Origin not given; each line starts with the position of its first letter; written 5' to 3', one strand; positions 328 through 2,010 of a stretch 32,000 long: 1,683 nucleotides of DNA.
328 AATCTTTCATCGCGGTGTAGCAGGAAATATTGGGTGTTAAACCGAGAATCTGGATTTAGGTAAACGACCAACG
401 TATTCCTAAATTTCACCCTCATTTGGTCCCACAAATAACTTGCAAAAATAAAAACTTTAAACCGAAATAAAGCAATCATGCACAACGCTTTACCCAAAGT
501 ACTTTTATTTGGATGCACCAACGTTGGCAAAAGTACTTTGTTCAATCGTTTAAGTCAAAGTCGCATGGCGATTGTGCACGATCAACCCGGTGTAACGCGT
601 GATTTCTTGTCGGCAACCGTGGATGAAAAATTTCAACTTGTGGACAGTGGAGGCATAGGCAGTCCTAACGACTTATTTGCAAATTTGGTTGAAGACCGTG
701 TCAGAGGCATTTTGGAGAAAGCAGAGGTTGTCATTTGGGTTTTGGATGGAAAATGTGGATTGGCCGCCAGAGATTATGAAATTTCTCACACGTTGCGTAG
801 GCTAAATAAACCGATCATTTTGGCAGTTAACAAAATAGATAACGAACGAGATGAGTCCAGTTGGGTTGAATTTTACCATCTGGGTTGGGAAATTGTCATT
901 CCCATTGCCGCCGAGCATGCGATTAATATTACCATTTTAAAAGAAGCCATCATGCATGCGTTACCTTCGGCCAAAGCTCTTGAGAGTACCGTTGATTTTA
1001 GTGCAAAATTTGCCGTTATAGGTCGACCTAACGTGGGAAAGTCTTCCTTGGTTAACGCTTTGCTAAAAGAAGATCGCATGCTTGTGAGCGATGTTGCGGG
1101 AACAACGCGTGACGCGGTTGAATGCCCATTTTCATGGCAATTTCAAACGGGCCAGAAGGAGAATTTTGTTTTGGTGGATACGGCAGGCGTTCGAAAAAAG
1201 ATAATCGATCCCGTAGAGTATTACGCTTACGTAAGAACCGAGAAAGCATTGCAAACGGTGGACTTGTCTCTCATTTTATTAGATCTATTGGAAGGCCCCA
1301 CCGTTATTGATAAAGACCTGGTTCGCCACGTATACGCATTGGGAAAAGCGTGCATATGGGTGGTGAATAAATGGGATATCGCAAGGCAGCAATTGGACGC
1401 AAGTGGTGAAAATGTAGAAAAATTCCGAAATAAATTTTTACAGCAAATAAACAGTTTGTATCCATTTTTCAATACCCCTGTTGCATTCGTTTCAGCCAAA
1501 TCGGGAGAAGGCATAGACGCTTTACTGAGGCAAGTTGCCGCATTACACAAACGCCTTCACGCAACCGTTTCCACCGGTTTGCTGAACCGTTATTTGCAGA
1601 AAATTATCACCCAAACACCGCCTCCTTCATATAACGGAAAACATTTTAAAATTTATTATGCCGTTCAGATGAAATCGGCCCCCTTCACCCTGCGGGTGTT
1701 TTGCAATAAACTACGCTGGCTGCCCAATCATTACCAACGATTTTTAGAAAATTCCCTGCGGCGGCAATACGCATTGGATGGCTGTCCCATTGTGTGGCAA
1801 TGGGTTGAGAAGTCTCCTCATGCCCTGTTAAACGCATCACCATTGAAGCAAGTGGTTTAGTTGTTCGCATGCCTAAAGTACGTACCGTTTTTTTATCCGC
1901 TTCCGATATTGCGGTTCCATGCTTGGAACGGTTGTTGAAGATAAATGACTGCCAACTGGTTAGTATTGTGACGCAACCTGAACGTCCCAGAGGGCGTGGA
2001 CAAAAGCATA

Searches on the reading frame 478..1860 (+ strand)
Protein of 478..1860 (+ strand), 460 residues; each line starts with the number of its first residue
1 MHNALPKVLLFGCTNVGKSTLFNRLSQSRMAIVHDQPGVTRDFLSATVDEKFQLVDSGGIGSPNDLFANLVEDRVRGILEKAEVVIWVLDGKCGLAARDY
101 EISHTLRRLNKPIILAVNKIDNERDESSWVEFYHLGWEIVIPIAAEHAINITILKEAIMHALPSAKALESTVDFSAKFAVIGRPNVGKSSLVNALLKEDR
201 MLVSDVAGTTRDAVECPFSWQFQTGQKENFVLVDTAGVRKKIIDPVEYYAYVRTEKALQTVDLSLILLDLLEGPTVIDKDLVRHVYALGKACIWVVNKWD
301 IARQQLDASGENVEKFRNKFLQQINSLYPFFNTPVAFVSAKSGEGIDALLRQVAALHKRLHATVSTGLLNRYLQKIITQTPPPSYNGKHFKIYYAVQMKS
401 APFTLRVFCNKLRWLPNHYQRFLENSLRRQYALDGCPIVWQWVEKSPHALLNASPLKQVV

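Call 13: find_encoding_contigs(protein=window:478-1860:+, flank=10000, max_places=10)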
Protein window:478-1860:+ (460 aa): no gene with exactly this product is on record in the collection.

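Call 14: search_protein_families(library=pfam, proteins=[window:478-1860:+], max_evalue=0.01)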
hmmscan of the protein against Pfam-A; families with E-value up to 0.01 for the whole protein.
window:478-1860:+ (460 aa): 17 families
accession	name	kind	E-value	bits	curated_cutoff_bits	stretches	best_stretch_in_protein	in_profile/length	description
PF01926.29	MMR_HSR1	-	1.8e-45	154.1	21.9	2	7-119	1-113/113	50S ribosome-binding GTPase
PF14714.11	KH_dom-like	-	6.8e-25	87.6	27.3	1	364-441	2-79/81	KH-domain-like of EngA bacterial GTPase enzymes, C-terminal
PF02421.24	FeoB_N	-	8.2e-21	74.6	27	2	7-150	2-148/156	Ferrous iron transport protein B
PF00009.33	GTP_EFTU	-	9.4e-20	71.4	26.5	2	177-355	5-184/188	Elongation factor Tu GTP binding domain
PF00350.29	Dynamin_N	-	5.5e-10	40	27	1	179-214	2-36/168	Dynamin family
PF03193.22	RsgA_GTPase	-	3.2e-09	37.3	30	1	163-239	95-169/174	RsgA GTPase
PF08477.19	Roc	-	8.6e-07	29.7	27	0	7-48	1-41/119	Ras of Complex, Roc, domain of DAPkinase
PF16897.10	MMR_HSR1_Xtn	-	1.8e-05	25.1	35.2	0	111-162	56-104/106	C-terminal region of MMR_HSR1 domain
PF00071.28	Ras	-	0.0002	21.4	21.6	0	177-238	1-58/162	Ras family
PF03308.22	MeaB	-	0.00032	20.2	23.1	0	291-363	173-241/273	Methylmalonyl Co-A mutase-associated GTPase MeaB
PF09439.16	SRPRB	-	0.00053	19.8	25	0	6-60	4-56/178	Signal recognition particle receptor beta subunit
PF13521.12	AAA_28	-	0.00063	20.4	27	0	7-47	1-39/164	AAA domain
PF13401.12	AAA_22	-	0.00091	20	27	0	9-29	9-29/130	AAA domain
PF10662.15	PduV-EutP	-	0.0016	18.7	21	0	7-31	3-27/143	Ethanolamine utilisation - propanediol utilisation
PF13555.12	AAA_29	-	0.0018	18.4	27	0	171-195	16-42/61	P-loop containing region of AAA domain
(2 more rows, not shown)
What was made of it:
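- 223..769 (.): Arm 1 of an inverted segmental duplication. It holds the intergenic region plus the first 292 nt of the intact der (engA) gene (478-1860, + strand). Der domains are identified in call 14.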
